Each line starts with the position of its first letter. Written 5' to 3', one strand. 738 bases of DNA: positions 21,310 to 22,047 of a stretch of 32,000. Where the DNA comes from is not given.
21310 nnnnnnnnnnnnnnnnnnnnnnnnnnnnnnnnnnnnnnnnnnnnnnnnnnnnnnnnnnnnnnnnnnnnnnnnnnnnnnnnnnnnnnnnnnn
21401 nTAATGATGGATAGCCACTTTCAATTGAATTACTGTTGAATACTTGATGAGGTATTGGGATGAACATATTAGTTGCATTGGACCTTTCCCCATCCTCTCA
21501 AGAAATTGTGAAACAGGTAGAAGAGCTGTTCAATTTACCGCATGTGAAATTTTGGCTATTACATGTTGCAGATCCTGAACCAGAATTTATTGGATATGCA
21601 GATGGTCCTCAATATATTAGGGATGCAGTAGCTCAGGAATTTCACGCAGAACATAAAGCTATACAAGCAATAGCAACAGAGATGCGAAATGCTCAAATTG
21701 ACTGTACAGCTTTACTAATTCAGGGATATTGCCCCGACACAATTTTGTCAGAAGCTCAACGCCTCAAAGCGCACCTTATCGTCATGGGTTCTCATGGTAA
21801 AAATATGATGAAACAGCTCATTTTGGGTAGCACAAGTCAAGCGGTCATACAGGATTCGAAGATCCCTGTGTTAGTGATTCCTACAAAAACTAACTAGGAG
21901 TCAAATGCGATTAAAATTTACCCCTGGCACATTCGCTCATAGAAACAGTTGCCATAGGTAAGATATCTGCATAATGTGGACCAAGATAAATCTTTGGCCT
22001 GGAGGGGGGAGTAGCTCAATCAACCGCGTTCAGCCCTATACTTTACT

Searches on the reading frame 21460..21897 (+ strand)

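Call 11: search_protein_families(library=pfam, proteins=[window:21460-21897:+], max_evalue=0.001)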
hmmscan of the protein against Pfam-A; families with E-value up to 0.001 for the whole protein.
window:21460-21897:+ (145 aa): 1 family
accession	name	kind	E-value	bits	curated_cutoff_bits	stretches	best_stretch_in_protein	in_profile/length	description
PF00582.32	Usp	-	1.2e-25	91.2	24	1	2-141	4-141/141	Universal stress protein family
